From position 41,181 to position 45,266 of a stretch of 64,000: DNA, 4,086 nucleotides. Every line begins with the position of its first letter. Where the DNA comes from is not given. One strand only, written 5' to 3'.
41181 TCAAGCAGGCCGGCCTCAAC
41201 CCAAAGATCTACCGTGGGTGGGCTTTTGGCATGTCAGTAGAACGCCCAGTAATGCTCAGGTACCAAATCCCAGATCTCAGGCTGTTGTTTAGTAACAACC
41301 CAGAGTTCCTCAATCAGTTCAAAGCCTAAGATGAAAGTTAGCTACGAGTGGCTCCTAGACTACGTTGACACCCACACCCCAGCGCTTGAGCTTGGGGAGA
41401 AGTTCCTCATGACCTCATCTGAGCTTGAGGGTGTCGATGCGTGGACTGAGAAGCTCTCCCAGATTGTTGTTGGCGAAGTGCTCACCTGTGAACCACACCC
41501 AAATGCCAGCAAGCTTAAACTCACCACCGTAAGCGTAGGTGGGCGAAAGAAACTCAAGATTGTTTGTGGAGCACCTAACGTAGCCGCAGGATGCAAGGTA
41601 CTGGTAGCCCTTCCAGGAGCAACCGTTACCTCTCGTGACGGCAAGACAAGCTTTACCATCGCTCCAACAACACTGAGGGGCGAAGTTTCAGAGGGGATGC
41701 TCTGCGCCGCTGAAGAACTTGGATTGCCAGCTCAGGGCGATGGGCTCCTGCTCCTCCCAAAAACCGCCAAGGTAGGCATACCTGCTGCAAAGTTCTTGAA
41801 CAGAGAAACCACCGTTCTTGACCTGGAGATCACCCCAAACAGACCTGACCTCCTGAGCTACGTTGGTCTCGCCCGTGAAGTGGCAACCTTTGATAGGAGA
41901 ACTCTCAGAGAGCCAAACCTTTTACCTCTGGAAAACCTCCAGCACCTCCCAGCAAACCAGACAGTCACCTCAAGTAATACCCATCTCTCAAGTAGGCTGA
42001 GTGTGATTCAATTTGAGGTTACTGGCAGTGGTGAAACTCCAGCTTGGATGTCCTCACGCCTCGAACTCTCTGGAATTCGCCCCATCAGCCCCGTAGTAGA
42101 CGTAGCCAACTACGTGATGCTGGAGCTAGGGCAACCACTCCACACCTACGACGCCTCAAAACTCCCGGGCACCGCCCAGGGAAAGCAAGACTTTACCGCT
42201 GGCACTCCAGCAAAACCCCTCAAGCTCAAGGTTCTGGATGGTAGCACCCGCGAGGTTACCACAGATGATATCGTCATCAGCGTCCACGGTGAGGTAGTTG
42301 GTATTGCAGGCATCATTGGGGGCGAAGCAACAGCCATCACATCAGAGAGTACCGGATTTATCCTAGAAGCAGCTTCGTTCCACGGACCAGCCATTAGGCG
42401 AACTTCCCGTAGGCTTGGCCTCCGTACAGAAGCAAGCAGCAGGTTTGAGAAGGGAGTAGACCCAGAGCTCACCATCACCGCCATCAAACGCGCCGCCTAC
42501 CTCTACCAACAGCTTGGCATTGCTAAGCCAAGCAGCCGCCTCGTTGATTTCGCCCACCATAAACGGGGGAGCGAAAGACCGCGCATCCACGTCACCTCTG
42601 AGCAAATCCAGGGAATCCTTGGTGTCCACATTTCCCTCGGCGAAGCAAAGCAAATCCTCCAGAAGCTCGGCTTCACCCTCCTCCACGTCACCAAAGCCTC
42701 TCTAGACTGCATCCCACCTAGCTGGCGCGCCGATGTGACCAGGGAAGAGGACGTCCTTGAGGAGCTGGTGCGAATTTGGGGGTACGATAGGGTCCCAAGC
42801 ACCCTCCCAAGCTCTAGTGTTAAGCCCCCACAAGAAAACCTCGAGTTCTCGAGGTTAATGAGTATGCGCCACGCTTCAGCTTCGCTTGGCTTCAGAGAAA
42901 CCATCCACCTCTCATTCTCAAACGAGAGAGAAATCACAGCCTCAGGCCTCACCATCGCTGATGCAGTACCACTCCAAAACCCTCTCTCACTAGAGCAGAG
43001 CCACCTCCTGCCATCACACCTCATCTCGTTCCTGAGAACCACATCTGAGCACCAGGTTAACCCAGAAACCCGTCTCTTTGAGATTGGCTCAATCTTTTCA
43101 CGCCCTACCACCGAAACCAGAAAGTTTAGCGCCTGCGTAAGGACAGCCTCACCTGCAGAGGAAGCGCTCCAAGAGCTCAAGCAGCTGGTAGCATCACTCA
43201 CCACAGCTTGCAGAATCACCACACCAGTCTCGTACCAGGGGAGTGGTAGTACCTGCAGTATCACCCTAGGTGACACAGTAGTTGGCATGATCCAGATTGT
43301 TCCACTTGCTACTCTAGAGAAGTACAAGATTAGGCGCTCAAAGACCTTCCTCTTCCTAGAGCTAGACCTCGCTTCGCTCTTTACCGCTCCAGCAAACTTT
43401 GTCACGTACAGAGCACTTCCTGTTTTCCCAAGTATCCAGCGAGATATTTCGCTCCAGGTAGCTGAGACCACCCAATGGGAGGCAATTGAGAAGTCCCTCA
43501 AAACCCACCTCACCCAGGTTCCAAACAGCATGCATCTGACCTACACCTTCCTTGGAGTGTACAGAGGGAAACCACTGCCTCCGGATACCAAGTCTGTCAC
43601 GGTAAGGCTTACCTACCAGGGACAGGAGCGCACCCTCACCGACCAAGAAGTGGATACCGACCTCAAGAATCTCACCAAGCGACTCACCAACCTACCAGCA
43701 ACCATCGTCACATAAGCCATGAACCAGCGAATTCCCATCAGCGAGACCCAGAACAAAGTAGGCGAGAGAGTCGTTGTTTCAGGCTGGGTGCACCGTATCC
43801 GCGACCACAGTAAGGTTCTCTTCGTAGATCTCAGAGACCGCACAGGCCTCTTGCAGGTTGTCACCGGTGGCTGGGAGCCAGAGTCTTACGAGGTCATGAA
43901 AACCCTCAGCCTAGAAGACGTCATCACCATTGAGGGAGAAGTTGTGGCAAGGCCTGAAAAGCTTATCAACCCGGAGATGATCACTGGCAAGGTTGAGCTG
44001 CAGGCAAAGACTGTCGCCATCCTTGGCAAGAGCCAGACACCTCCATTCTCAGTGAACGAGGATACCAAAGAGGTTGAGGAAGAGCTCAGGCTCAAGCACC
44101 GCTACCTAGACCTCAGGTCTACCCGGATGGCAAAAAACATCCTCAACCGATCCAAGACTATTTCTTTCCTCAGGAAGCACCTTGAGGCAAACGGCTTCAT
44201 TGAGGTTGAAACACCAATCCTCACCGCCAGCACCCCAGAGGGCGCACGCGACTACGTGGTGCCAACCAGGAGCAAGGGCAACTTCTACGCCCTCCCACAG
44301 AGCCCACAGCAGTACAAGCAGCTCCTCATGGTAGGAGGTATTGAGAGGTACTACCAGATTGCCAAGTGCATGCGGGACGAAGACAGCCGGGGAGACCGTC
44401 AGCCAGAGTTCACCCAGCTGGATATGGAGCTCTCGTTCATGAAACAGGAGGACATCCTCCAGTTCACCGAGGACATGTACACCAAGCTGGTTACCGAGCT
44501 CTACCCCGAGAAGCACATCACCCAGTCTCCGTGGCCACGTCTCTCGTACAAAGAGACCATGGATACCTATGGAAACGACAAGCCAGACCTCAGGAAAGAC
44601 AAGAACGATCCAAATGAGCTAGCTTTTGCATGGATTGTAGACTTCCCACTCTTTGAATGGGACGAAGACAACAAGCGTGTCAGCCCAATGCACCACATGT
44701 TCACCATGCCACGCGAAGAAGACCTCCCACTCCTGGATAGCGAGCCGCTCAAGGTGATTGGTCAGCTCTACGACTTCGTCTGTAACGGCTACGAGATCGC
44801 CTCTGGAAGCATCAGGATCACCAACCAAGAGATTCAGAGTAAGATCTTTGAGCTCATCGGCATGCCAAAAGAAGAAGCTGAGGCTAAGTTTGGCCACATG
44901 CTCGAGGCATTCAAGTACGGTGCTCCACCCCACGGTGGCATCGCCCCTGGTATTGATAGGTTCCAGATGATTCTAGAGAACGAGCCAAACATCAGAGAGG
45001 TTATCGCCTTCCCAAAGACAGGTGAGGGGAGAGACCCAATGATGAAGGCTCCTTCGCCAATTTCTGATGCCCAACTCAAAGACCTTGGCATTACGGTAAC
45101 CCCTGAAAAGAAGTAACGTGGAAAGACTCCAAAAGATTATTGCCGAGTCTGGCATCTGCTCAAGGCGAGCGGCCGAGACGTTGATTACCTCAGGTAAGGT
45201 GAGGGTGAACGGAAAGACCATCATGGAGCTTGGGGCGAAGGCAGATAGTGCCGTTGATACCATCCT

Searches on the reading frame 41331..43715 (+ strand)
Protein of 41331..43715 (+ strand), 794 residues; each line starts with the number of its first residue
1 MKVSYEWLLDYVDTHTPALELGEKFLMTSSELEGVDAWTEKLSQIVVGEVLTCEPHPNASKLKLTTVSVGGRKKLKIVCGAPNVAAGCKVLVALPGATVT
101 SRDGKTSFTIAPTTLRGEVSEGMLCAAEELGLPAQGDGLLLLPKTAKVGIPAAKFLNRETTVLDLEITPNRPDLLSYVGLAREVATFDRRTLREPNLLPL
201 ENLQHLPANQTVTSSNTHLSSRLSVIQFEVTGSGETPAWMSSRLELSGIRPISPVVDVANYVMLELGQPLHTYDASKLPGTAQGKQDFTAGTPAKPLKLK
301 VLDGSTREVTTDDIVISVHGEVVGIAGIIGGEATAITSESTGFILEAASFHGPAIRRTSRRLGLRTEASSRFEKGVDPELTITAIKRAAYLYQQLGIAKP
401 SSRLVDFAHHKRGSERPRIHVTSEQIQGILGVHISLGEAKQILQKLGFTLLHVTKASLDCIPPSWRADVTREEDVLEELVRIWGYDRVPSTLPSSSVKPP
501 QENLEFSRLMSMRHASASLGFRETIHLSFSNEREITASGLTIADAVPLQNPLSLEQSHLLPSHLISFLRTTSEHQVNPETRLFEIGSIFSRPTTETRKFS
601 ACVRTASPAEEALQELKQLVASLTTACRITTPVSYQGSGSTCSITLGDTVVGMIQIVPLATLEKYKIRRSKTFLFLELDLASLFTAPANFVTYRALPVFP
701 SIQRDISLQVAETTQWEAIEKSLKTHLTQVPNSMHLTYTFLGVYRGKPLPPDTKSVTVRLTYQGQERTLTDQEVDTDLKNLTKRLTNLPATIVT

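Call 76: search_protein_families(library=pfam, proteins=[window:41331-43715:+], max_evalue=0.00001)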
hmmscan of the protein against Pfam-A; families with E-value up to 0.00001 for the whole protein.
window:41331-43715:+ (794 aa): 5 families
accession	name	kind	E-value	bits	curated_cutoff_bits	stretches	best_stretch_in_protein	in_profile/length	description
PF03483.22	B3_4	-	1.4e-49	168.5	29.3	1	229-395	12-172/174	B3/4 domain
PF01588.26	tRNA_bind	-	1.6e-19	70.2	27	1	45-150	1-95/96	Putative tRNA binding domain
PF03484.21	B5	-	2.2e-18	66.7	28.6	1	419-485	1-67/67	tRNA synthetase B5 domain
PF03147.19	FDX-ACB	-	1.5e-16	61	31.1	1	697-786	1-86/94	Ferredoxin-fold anticodon binding domain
PF17759.6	tRNA_synthFbeta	-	2.7e-16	60.1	22.4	1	489-680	2-214/214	Phenylalanyl tRNA synthetase beta chain CLM domain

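Call 77: find_homologous_proteins(query=window:41331-43715:+, max_evalue=1e-50)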
Query window:41331-43715:+ (794 aa): 7817 proteins with E <= 1e-50 among 8000 candidates; the best 120 are listed.
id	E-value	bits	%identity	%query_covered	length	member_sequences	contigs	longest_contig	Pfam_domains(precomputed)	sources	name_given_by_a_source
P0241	0.0e+0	1753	100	100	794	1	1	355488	PF03483.23,PF03147.20,PF03484.22,PF17759.7,PF01588.27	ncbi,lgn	-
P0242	0.0e+0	1573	90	100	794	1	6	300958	PF03483.23,PF03147.20,PF03484.22,PF17759.7,PF01588.27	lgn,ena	-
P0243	0.0e+0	1333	76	100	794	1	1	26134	PF03483.23,PF03147.20,PF03484.22,PF17759.7,PF01588.27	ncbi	ncbi:phenylalanine--tRNA ligase subunit beta [soil metagenome]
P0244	0.0e+0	1081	64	100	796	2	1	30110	PF03483.23,PF03147.20,PF03484.22,PF17759.7,PF01588.27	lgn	-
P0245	1.2e-254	865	71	70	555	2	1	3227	PF03483.23,PF03147.20,PF03484.22,PF17759.7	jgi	jgi:phenylalanyl-tRNA synthetase beta chain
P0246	2.5e-232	791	50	99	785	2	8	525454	PF03483.23,PF03147.20,PF03484.22,PF17759.7,PF01588.27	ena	-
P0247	5.0e-216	738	47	100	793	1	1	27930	PF03483.23,PF03147.20,PF03484.22,PF17759.7,PF01588.27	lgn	-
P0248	1.4e-201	690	45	98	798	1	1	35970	PF03483.23,PF03147.20,PF03484.22,PF17759.7,PF01588.27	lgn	-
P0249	2.2e-197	676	44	99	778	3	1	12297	PF03483.23,PF03147.20,PF03484.22,PF17759.7,PF01588.27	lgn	-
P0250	2.8e-196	672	45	99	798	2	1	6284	PF03483.23,PF03147.20,PF03484.22,PF17759.7,PF01588.27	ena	-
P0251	2.5e-193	662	45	96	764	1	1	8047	PF03483.23,PF03147.20,PF03484.22,PF17759.7,PF01588.27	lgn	-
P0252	1.1e-191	657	44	98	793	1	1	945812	PF03483.23,PF03147.20,PF03484.22,PF17759.7,PF01588.27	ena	-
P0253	9.3e-190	651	43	98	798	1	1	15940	PF03483.23,PF03147.20,PF03484.22,PF17759.7,PF01588.27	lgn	-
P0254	2.2e-189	649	43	99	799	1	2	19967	PF03483.23,PF03147.20,PF03484.22,PF17759.7,PF01588.27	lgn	-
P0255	2.7e-188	646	43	99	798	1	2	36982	PF03483.23,PF03147.20,PF03484.22,PF17759.7,PF01588.27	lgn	-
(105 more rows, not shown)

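Call 78: find_encoding_contigs(protein=P0245, flank=1500, max_places=4)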
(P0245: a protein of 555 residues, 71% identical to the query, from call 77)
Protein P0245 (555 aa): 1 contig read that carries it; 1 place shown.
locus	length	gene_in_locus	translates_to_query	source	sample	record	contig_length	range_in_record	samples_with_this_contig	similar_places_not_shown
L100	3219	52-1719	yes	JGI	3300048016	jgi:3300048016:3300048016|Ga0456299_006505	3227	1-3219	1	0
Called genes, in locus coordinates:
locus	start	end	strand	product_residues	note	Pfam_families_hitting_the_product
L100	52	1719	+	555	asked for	PF03483:B3_4, PF03484:B5, PF17759:tRNA_synthFbeta, PF03147:FDX-ACB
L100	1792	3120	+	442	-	PF01336:tRNA_anti-codon, PF00152:tRNA-synt_2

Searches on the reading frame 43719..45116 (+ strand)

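Call 76: search_protein_families(library=pfam, proteins=[window:43719-45116:+], max_evalue=0.00001)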
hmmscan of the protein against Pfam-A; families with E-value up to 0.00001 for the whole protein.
window:43719-45116:+ (465 aa): 2 families
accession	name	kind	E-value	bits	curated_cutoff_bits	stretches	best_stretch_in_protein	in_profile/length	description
PF00152.25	tRNA-synt_2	-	4.4e-113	377.9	25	1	121-434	2-307/308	tRNA synthetases class II (D, K and N)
PF01336.31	tRNA_anti-codon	-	1.3e-16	60.7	27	1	18-98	1-71/75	OB-fold nucleic acid binding domain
